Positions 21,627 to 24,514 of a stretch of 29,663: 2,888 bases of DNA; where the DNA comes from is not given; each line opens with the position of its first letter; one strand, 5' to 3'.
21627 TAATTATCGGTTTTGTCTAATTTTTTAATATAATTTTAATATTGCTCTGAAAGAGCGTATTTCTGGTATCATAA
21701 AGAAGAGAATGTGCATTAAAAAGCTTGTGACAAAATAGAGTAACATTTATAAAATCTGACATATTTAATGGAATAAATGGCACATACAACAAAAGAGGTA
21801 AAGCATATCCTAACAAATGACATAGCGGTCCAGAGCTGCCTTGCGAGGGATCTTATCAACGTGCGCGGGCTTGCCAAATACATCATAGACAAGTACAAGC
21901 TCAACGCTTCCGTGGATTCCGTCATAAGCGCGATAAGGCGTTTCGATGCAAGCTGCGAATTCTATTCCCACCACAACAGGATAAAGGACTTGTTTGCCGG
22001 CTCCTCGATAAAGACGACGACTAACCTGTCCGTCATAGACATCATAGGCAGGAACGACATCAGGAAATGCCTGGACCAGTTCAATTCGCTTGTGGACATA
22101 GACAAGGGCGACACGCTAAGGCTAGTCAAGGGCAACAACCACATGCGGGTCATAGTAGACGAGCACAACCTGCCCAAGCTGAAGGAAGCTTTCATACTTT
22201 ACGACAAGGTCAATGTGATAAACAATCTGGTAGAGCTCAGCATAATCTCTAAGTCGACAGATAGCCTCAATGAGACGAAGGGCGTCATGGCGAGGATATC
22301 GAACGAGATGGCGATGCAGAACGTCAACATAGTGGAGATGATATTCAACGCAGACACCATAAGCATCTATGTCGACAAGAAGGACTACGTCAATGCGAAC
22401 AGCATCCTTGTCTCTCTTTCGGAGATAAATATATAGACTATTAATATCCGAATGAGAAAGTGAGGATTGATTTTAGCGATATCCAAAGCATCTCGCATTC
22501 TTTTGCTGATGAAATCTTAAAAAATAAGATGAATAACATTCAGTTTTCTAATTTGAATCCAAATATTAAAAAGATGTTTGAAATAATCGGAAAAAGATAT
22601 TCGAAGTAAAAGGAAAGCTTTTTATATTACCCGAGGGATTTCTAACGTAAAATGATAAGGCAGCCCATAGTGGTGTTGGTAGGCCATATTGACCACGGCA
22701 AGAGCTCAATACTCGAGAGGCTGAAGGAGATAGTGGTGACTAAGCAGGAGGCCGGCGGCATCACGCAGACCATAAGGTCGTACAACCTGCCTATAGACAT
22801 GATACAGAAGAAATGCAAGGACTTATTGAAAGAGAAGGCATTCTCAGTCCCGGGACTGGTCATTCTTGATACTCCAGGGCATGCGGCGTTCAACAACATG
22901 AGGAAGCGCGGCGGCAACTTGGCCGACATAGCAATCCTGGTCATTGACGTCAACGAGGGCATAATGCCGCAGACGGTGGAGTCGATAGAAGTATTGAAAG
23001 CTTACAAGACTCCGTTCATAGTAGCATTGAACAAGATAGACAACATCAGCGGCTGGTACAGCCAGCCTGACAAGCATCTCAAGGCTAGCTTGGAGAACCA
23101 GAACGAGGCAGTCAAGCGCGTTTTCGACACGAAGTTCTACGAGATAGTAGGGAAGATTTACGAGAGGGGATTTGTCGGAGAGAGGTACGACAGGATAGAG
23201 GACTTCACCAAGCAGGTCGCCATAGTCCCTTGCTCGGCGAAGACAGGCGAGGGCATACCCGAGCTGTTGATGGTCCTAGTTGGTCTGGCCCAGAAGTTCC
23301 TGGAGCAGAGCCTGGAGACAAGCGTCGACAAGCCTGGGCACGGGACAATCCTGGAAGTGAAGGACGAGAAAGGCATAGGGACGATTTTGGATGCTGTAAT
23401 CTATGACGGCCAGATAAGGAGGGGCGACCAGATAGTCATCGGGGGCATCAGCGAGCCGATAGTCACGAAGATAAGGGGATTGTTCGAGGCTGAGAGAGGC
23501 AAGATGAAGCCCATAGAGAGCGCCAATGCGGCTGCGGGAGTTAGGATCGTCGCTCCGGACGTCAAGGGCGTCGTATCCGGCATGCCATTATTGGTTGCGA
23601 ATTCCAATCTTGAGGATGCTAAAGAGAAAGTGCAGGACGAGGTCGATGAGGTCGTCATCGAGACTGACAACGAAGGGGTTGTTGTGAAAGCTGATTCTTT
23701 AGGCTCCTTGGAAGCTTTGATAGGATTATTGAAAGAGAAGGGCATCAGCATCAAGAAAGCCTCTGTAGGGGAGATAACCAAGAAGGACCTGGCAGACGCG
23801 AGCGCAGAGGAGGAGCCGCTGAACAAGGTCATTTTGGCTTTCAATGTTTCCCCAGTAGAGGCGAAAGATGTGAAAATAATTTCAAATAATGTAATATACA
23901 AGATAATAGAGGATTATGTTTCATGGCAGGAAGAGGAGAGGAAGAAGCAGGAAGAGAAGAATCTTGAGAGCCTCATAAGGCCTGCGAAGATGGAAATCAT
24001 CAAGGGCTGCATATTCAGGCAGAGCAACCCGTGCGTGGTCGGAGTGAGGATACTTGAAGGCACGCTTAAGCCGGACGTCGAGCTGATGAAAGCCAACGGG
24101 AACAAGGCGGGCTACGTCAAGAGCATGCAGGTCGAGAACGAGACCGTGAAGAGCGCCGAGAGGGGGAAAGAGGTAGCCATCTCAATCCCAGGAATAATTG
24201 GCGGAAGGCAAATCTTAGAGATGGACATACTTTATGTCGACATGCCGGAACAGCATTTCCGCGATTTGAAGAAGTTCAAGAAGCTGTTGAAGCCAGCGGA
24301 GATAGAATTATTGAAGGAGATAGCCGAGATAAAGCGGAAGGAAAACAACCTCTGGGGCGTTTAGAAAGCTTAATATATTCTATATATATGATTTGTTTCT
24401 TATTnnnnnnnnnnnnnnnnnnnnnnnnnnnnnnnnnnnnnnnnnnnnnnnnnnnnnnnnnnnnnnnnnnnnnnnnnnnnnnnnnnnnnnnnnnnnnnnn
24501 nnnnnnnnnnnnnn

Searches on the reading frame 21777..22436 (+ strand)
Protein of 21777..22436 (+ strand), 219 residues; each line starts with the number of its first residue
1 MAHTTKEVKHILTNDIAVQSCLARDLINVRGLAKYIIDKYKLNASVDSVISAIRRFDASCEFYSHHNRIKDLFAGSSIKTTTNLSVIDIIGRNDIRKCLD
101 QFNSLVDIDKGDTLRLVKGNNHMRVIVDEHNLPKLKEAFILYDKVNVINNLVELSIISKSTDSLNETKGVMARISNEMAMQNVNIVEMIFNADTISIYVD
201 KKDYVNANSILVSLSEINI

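Call 20: search_protein_families(library=pfam, proteins=[window:21777-22436:+], max_evalue=0.01)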
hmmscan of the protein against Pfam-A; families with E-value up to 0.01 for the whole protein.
window:21777-22436:+ (219 aa): 1 family
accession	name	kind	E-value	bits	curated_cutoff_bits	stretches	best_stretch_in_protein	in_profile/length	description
PF13840.12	ACT_7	-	0.0055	17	27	0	154-211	9-63/65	ACT domain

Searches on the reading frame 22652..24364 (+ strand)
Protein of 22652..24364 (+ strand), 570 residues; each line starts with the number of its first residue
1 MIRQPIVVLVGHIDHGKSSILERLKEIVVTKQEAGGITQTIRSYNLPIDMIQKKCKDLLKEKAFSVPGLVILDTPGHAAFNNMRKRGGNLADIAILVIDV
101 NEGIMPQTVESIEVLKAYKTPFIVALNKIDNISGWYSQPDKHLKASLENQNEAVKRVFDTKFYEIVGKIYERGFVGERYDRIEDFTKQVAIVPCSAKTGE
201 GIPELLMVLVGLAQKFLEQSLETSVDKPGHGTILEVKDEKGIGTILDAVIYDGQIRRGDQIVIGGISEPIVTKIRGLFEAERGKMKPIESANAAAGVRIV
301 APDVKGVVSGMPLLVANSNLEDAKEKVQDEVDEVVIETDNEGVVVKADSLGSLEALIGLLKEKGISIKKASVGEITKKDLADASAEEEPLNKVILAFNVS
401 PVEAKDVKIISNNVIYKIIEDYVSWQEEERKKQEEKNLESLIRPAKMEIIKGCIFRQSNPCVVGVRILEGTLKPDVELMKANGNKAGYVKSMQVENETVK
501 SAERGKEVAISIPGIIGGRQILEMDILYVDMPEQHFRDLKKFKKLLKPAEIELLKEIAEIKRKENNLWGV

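Call 20: search_protein_families(library=pfam, proteins=[window:22652-24364:+], max_evalue=0.01)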
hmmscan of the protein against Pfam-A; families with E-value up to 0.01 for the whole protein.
window:22652-24364:+ (570 aa): 10 families
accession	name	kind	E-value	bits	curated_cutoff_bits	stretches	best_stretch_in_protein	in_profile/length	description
PF00009.33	GTP_EFTU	-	3e-32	112.1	26.5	1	6-214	5-187/188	Elongation factor Tu GTP binding domain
PF14578.12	GTP_EFTU_D4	-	1.4e-25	89.4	23.8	1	443-528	1-86/86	Elongation factor Tu domain 4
PF11987.13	IF-2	-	2.2e-15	57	27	1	321-422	6-116/117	Translation-initiation factor 2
PF03144.31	GTP_EFTU_D2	-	9.7e-11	42.4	30.3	1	243-313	1-72/73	Elongation factor Tu domain 2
PF01926.29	MMR_HSR1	-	1.1e-09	38.9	21.9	1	7-128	2-113/113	50S ribosome-binding GTPase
PF00350.29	Dynamin_N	-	1.7e-05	25.4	27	0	7-41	1-35/168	Dynamin family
PF22042.2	EF-G_D2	-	4.7e-05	23.8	27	0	230-286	3-58/84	Elongation factor G domain 2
PF03029.23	ATP_bind_1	-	5e-05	23.7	27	1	48-207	72-232/240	Conserved hypothetical ATP binding protein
PF08477.19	Roc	-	0.00017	22.3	27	1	7-130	2-119/119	Ras of Complex, Roc, domain of DAPkinase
PF00071.28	Ras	-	0.0091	16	21.6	0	7-164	2-140/162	Ras family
